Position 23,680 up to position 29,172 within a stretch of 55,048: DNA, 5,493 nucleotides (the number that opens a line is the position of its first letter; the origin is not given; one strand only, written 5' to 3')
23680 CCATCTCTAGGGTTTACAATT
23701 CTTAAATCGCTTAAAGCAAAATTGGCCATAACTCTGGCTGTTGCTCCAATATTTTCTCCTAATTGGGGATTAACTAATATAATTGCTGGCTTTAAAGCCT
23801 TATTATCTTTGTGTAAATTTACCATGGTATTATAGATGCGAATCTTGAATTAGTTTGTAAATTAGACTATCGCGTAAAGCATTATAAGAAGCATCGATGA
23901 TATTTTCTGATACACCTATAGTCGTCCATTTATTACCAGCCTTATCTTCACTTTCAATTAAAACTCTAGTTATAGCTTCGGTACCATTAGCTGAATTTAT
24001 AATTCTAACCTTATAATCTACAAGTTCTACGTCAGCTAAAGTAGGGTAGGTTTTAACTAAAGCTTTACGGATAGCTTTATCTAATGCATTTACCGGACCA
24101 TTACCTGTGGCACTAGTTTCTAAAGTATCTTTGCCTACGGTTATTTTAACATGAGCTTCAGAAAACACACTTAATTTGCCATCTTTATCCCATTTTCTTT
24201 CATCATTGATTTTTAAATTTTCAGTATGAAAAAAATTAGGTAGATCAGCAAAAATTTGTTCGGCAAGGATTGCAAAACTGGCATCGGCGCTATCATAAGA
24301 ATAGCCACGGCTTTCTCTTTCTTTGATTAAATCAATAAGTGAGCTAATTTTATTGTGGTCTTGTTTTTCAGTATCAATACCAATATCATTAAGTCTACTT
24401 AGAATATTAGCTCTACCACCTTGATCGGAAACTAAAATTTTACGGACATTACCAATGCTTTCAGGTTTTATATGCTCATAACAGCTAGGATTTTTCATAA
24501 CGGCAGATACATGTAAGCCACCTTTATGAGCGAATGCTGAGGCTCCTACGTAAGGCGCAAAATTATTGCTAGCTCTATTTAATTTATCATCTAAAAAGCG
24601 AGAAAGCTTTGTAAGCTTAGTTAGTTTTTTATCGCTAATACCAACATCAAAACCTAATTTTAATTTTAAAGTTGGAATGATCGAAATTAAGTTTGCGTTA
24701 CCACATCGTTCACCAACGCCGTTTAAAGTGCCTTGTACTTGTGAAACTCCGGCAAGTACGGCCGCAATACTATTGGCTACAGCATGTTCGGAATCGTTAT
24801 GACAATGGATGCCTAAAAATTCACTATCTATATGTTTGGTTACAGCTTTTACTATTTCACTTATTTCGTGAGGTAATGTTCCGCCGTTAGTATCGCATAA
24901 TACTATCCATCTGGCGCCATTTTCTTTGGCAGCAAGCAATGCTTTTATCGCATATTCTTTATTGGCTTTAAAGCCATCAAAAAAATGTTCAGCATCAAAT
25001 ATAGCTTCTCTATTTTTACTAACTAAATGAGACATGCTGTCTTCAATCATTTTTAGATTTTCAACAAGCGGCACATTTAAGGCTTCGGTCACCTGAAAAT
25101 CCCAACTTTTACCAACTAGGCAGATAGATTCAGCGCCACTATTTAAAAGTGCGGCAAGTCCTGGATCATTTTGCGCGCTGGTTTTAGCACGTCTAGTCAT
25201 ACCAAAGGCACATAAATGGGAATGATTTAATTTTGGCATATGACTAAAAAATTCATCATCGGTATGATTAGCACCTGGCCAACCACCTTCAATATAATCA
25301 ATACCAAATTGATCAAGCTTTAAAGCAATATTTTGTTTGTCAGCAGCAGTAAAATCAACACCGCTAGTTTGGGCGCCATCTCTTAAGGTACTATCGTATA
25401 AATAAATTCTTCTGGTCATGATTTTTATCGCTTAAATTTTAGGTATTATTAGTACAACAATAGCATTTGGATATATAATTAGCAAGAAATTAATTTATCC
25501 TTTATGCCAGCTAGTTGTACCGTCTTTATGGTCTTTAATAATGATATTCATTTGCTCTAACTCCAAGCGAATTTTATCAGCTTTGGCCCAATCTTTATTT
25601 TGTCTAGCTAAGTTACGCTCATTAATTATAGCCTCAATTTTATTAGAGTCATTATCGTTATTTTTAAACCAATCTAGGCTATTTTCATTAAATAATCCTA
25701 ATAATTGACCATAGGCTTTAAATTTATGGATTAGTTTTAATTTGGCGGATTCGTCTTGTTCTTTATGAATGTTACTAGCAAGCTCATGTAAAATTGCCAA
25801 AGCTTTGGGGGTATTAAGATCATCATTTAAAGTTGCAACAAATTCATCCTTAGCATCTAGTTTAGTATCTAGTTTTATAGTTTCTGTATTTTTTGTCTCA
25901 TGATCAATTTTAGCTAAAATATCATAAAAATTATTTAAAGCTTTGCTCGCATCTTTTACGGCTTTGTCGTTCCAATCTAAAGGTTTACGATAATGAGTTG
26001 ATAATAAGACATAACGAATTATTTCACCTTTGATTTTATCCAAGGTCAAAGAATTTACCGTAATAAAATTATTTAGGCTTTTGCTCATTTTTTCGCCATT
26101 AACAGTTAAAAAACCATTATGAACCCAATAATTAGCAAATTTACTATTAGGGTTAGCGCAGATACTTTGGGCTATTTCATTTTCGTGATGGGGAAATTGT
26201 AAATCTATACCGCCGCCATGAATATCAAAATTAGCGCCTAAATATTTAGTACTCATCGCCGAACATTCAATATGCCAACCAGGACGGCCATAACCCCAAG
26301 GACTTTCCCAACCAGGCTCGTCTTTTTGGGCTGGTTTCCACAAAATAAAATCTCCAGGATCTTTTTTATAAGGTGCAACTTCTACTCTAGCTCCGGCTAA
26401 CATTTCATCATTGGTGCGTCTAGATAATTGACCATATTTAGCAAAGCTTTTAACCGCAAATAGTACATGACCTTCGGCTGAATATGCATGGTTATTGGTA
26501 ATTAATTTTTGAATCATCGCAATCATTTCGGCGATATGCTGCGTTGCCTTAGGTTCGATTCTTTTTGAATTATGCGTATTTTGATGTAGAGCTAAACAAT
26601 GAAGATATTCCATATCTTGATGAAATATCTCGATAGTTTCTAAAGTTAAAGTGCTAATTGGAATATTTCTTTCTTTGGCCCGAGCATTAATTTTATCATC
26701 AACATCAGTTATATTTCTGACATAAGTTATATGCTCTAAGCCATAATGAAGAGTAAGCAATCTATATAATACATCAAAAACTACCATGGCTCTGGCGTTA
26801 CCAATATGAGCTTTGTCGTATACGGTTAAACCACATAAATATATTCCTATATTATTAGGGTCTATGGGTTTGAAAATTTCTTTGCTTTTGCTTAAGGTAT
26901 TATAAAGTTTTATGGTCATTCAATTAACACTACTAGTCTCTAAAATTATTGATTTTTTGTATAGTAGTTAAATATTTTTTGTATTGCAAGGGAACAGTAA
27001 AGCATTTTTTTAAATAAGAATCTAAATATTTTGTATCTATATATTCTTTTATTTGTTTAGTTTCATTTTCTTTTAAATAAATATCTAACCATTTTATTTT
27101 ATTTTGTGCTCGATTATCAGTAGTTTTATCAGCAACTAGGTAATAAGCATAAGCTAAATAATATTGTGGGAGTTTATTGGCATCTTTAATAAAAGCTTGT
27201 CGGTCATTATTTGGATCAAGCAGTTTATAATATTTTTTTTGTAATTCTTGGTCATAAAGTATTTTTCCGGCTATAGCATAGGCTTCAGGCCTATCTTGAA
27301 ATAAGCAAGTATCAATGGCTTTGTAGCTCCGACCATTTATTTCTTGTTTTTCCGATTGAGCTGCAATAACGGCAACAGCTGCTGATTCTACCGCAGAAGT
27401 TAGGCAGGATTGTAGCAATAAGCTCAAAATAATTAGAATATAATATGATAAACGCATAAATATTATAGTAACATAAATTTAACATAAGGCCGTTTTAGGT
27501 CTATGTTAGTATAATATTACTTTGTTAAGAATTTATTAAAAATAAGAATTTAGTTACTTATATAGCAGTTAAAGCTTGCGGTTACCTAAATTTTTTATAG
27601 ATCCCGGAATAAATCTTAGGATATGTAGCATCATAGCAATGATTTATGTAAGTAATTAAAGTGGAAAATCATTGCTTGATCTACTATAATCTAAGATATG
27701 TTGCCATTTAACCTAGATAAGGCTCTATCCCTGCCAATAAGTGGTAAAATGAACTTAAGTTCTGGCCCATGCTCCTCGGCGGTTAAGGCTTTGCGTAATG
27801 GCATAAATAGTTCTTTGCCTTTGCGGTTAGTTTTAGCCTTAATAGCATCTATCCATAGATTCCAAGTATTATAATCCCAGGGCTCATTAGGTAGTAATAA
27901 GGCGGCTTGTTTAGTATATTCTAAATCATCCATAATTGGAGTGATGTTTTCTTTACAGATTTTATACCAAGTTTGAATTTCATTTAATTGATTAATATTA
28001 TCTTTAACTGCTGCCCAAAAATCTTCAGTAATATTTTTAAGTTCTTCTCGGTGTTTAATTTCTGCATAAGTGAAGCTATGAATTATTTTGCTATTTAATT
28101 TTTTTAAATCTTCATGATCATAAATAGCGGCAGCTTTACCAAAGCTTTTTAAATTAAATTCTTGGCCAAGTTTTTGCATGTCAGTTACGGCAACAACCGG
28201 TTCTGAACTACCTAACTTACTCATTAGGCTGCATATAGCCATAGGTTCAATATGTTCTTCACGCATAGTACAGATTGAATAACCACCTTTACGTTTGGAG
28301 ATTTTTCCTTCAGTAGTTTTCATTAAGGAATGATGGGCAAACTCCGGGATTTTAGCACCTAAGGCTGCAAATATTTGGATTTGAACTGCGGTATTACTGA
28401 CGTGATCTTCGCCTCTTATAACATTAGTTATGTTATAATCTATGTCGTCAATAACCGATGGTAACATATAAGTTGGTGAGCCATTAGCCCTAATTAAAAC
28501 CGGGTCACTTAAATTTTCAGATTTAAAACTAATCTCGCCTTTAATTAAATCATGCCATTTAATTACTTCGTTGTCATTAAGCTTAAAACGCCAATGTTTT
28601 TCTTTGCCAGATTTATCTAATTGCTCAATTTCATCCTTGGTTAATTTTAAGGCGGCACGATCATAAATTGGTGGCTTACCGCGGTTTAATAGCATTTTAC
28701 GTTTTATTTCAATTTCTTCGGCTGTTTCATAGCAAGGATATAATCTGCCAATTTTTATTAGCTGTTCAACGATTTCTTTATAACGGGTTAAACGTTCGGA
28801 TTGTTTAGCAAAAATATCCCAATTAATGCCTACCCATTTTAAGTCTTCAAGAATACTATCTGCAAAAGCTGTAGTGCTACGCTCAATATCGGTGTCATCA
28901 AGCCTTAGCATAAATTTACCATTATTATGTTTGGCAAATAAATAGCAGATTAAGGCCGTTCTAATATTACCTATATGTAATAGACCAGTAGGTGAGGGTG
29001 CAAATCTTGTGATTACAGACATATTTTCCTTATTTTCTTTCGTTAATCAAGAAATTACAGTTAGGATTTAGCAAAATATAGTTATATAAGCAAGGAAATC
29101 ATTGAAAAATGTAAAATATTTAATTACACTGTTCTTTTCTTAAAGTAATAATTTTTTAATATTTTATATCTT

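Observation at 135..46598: Dispersed modular multi-hairpin repeat family bounded by TATAG...CTATA, at 10 loci in 55 kb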

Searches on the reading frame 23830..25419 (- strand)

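Call 15: search_protein_families(library=ncbifam, proteins=[window:23830-25419:-])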
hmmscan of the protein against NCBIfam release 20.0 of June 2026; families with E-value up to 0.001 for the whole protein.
window:23830-25419:- (529 aa): 23 families
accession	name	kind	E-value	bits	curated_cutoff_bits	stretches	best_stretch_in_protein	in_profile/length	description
TIGR00977.1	citramal_synth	equivalog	4e-197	655.7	450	1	5-526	2-520/526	citramalate synthase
NF002085.0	PRK00915.1-2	subfamily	1.2e-78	265.1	517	1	3-519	12-496/504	2-isopropylmalate synthase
TIGR02090.1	LEU1_arch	subfamily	1.8e-69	234.6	484.75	1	5-368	1-350/363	isopropylmalate/citramalate/homocitrate synthases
NF002086.0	PRK00915.1-3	equivalog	1.3e-68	231.8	532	1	2-518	4-497/516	2-isopropylmalate synthase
TIGR00973.1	leuA_bact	equivalog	8.7e-65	219.1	598.7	1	4-518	1-492/494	2-isopropylmalate synthase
NF002084.0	PRK00915.1-1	equivalog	2.7e-61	207.7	748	1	1-517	1-494/523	2-isopropylmalate synthase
NF002088.0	PRK00915.1-5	equivalog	1.9e-59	201.5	697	1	3-514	2-490/514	2-isopropylmalate synthase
NF002087.0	PRK00915.1-4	equivalog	7.6e-58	196.3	729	1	2-515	4-495/516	2-isopropylmalate synthase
NF041069.1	IPMS_Sufob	equivalog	9.1e-58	196.3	600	1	6-380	2-361/371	isopropylmalate synthase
TIGR02146.1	LysS_fung_arch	equivalog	1.2e-56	192.4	413.55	1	8-357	2-337/344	homocitrate synthase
TIGR02660.1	nifV_homocitr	equivalog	1.2e-54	186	462.9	1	5-369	2-352/365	homocitrate synthase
NF042434.1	IPMS_Lepto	equivalog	1.1e-39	136.5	500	1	3-363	4-367/374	2-isopropylmalate synthase LeuA2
NF042433.1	CitmalDyn_Leptosp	equivalog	2.8e-35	121.8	950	1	3-505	6-493/514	(R)-citramalate synthase CimA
NF002991.1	PRK03739.1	subfamily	9e-24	84.1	455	1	195-515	230-544/550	2-isopropylmalate synthase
NF006049.0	PRK08195.1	subfamily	1.9e-22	79.8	229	2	163-268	156-261/344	4-hyroxy-2-oxovalerate/4-hydroxy-2-oxopentanoic acid aldolase,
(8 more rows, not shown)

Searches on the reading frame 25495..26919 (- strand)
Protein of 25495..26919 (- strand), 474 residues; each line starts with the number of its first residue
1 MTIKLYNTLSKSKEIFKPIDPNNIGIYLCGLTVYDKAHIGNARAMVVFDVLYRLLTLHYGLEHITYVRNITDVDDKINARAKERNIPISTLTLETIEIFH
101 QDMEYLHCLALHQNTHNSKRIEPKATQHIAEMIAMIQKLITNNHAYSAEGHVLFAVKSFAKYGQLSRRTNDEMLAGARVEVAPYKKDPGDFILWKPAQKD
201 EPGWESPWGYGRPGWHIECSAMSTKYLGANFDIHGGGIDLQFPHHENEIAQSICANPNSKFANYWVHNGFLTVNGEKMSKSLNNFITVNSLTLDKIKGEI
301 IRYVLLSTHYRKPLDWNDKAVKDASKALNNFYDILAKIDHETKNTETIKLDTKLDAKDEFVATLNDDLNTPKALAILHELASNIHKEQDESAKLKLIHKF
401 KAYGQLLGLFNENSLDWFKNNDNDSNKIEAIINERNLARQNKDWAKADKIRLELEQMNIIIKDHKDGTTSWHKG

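Call 15: search_protein_families(library=ncbifam, proteins=[window:25495-26919:-])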
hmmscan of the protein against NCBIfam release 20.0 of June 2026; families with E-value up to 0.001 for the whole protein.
window:25495-26919:- (474 aa): 11 families
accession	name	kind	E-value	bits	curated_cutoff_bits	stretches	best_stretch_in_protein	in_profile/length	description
TIGR00435.1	cysS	equivalog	2.3e-149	498.4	340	1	3-473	1-465/466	cysteine--tRNA ligase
NF011108.0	PRK14536.1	equivalog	7.2e-100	335.1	780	1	1-473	1-489/490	cysteine--tRNA ligase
TIGR03447.1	mycothiol_MshC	equivalog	2.3e-82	277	485.1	1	3-395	18-396/411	cysteine--1-D-myo-inosityl 2-amino-2-deoxy-alpha-D-glucopyranoside ligase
NF011107.0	PRK14534.1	equivalog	4.1e-69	233.8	744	1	1-469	1-477/481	cysteine--tRNA ligase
NF008957.0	PRK12300.1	subfamily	5.3e-11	41.2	677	1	257-352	606-701/946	leucine--tRNA ligase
TIGR00395.1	leuS_arch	equivalog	5.3e-08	31.3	648.5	1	253-354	596-696/938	leucine--tRNA ligase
TIGR00398.1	metG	equivalog_domain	2.6e-07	29.7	336.35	1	266-325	316-375/530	methionine--tRNA ligase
NF001100.0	PRK00133.1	equivalog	4.3e-07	28.8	587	1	266-316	319-368/676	methionine--tRNA ligase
TIGR00392.1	ileS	equivalog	5.2e-06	24.9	621.4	1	252-349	586-689/861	isoleucine--tRNA ligase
TIGR00396.1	leuS_bact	equivalog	1.8e-05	23.1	548.4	1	270-367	598-695/843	leucine--tRNA ligase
NF008900.0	PRK12267.1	equivalog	3e-05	22.7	598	0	267-307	289-328/648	methionine--tRNA ligase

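Call 17: find_encoding_contigs(protein=window:25495-26919:-, flank=2000, max_places=6)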
Protein window:25495-26919:- (474 aa): no gene with exactly this product is on record in the collection.

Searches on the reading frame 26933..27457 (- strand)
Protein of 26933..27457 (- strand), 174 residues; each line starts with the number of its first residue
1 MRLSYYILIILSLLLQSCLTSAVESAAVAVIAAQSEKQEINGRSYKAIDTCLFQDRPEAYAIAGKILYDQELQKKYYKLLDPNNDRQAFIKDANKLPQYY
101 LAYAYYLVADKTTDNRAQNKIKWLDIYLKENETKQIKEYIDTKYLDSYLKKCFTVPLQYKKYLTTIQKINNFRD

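Call 40: search_protein_families(library=pfam, proteins=[window:26933-27457:-])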
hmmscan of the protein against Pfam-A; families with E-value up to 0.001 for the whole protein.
window:26933-27457:- (174 aa): 0 families

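Call 77: find_homologous_proteins(query=window:26933-27457:-, max_evalue=0.001)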
Query window:26933-27457:- (174 aa): 1 proteins with E <= 0.001 among 126 candidates.
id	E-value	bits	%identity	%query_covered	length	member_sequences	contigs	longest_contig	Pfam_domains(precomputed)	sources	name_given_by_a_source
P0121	2.3e-106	371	100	100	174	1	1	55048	-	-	-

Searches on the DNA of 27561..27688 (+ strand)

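Call 75: search_dna_similar(query=window:27561-27688:+, collection=phages, mode=distant, max_evalue=0.01, max_rows=10)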
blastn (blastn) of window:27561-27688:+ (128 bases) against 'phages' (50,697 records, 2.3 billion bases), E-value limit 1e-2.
No match.

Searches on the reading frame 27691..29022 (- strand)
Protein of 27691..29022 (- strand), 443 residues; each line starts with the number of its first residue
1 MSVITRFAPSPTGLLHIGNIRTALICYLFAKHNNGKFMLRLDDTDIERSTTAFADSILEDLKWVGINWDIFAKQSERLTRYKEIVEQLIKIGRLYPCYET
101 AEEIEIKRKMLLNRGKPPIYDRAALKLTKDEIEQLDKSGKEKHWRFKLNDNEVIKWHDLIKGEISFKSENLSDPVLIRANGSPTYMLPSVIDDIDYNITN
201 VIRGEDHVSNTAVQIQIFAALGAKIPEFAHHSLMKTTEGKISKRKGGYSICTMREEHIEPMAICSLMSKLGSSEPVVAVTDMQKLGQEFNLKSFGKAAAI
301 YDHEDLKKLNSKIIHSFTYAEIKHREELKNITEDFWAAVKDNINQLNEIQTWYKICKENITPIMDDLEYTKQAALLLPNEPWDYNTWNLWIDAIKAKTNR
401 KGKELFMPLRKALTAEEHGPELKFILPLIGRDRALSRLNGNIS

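Call 72: search_protein_families(library=pfam, proteins=[window:27691-29022:-])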
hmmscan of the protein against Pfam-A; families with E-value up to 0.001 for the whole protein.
window:27691-29022:- (443 aa): 2 families
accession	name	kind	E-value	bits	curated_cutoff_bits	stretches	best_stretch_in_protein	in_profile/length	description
PF00749.27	tRNA-synt_1c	-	1.4e-78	264.4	23.4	1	3-307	2-313/314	tRNA synthetases class I (E and Q), catalytic domain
PF19269.4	Anticodon_2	-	9.3e-09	36.3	23.6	1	371-439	69-138/141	Anticodon binding domain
